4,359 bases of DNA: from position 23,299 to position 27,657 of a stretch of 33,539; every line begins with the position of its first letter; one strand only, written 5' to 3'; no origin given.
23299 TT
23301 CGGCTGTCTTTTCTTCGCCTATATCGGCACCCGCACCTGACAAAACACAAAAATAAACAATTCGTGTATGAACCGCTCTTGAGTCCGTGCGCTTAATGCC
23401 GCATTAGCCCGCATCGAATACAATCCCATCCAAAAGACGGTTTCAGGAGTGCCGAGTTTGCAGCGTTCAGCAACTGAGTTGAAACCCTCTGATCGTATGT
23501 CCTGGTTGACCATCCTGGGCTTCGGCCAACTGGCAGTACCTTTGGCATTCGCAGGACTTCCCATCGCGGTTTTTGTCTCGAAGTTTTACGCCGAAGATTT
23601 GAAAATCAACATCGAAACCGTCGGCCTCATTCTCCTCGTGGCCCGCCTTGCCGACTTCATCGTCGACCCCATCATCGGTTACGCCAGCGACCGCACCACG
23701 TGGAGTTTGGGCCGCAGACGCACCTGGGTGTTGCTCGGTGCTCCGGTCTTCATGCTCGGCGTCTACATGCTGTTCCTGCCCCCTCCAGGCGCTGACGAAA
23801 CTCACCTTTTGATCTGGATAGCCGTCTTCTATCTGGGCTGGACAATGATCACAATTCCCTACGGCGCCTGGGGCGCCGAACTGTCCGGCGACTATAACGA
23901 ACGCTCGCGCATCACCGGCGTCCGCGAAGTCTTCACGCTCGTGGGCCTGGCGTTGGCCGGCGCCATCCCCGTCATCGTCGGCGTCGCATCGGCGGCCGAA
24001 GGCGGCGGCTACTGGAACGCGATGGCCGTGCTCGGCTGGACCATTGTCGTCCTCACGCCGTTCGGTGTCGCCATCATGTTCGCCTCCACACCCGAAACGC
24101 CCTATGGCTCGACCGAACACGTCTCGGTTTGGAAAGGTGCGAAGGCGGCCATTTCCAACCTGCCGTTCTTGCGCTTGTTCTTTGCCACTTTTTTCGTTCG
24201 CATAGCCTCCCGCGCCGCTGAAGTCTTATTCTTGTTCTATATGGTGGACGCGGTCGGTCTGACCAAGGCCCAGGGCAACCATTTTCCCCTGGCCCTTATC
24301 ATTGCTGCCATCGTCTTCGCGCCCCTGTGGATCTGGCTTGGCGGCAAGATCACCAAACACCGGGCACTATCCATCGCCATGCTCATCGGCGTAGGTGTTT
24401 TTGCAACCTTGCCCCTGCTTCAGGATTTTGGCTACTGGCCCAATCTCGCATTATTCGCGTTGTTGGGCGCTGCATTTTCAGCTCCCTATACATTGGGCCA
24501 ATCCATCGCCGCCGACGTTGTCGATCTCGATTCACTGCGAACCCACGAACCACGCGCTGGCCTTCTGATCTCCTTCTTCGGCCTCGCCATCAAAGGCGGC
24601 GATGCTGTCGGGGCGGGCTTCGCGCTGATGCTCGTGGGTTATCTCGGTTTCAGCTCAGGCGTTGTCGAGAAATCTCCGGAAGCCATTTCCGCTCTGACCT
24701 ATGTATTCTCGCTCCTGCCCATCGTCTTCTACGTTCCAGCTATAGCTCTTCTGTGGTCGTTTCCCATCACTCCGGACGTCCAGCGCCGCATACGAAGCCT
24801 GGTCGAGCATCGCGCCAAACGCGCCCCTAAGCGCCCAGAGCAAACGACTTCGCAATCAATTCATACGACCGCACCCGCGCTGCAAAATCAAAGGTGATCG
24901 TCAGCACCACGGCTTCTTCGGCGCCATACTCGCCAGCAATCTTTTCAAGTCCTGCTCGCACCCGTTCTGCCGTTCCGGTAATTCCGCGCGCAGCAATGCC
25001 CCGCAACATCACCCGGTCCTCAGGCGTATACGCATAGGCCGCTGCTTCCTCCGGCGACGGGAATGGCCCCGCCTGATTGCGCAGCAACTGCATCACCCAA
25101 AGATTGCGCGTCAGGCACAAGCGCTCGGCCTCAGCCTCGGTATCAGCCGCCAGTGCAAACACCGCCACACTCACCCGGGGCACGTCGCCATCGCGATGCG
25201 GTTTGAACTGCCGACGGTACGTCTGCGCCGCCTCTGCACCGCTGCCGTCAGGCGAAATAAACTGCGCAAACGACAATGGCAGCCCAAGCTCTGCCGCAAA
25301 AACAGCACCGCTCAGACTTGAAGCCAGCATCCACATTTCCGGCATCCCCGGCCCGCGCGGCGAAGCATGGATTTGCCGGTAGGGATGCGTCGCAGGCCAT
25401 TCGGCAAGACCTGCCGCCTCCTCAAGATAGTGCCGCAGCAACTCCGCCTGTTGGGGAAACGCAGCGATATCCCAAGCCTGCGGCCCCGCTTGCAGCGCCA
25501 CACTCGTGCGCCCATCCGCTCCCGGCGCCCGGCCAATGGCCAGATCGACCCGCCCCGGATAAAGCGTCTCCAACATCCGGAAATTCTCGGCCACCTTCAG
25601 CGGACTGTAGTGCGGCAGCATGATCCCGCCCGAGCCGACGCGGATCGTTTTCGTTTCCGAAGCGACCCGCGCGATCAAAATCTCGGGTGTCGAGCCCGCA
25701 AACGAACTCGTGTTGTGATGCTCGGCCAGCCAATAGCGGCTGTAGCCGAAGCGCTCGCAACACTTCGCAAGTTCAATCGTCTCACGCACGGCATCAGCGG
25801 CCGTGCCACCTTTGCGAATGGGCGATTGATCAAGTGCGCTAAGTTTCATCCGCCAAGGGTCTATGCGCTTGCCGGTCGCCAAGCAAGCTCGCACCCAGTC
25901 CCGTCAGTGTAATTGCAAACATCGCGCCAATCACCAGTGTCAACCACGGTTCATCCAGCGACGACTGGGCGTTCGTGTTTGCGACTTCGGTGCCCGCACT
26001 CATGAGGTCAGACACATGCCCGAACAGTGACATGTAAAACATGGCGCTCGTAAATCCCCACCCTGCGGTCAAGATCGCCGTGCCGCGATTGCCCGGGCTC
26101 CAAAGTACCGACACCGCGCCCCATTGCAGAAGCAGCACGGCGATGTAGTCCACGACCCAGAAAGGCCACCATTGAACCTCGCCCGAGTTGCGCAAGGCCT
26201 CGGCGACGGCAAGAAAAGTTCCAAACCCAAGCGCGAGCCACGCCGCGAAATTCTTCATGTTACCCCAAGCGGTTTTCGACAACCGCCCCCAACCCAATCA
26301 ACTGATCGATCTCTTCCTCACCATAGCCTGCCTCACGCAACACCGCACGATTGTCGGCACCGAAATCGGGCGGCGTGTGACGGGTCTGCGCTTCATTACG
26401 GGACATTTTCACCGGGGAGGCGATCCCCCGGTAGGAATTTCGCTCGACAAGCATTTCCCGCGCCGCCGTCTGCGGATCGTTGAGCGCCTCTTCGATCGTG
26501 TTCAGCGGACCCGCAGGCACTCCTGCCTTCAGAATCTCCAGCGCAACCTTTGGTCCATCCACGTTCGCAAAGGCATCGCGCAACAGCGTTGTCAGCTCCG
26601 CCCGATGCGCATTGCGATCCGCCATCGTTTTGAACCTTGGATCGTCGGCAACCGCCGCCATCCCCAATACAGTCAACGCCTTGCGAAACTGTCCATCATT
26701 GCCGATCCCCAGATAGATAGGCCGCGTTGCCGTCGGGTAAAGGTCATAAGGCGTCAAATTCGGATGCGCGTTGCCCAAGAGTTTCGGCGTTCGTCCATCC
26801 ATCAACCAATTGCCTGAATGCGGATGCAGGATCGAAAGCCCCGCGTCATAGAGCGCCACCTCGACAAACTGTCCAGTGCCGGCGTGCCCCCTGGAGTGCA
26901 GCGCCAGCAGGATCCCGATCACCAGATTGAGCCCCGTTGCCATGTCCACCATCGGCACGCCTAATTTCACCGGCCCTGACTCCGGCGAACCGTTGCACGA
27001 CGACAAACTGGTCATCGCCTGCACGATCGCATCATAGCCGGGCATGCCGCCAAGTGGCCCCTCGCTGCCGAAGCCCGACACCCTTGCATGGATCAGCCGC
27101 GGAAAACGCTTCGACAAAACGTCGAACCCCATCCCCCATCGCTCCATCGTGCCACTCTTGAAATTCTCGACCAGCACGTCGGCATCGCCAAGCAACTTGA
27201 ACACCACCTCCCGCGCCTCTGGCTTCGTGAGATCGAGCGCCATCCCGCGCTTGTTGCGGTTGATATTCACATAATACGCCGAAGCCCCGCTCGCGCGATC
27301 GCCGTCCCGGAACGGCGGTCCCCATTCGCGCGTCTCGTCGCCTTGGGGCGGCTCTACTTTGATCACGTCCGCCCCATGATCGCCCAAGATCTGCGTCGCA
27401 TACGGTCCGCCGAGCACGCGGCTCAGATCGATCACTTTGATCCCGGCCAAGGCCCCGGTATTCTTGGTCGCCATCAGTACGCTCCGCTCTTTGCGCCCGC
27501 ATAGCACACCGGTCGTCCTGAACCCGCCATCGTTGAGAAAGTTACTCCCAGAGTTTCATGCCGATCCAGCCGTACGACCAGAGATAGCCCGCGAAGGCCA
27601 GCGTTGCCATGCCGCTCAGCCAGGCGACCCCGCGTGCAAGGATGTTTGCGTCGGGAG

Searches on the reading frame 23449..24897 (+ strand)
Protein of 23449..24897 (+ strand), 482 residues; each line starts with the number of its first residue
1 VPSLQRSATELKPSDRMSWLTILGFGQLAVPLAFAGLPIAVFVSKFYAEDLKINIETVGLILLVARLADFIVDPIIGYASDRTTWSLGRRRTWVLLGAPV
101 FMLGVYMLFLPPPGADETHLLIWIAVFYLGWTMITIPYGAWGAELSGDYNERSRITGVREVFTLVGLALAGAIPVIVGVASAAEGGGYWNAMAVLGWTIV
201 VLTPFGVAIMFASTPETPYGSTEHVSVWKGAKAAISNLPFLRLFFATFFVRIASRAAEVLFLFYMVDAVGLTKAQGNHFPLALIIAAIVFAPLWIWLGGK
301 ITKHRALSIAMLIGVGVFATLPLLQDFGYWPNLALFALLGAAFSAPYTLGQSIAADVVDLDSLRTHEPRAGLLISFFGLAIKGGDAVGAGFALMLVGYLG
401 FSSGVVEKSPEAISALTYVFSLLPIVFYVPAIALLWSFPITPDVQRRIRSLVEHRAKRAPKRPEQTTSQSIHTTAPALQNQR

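Call 73: search_protein_families(library=pfam, proteins=[window:23449-24897:+], max_evalue=0.00001)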
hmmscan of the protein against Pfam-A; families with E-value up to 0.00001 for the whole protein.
window:23449-24897:+ (482 aa): 2 families
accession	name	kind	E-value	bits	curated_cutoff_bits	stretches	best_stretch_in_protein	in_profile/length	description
PF13347.12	MFS_2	-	2.8e-78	263.8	27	1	25-441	2-426/427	MFS/sugar transport protein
PF07690.21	MFS_1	-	1.4e-16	60.8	33.4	2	34-358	12-323/347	Major Facilitator Superfamily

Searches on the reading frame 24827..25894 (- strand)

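Call 73: search_protein_families(library=pfam, proteins=[window:24827-25894:-], max_evalue=0.00001)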
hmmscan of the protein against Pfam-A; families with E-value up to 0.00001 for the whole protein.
window:24827-25894:- (355 aa): 1 family
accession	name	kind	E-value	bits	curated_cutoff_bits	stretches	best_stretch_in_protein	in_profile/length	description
PF00296.26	Bac_luciferase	-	4.6e-34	118.6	27.9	1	22-318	7-306/314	Luciferase-like monooxygenase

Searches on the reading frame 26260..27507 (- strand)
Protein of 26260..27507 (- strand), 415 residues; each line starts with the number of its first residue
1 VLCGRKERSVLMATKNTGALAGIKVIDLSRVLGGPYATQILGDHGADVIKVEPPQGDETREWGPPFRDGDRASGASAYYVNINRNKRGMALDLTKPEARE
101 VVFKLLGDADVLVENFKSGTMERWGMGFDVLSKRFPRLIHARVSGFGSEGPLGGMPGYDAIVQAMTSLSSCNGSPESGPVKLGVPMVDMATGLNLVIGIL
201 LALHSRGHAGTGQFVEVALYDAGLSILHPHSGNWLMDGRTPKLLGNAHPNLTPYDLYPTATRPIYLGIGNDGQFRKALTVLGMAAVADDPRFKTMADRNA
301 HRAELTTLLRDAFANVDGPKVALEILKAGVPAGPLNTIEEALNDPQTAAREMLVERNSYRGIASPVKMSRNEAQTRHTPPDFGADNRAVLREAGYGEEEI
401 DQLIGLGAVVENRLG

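Call 73: search_protein_families(library=pfam, proteins=[window:26260-27507:-], max_evalue=0.00001)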
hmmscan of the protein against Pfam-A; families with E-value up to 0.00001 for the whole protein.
window:26260-27507:- (415 aa): 1 family
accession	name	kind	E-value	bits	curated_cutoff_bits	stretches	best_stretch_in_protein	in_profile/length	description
PF02515.22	CoA_transf_3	-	2.2e-115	386.1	23.3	1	20-386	1-366/366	CoA-transferase family III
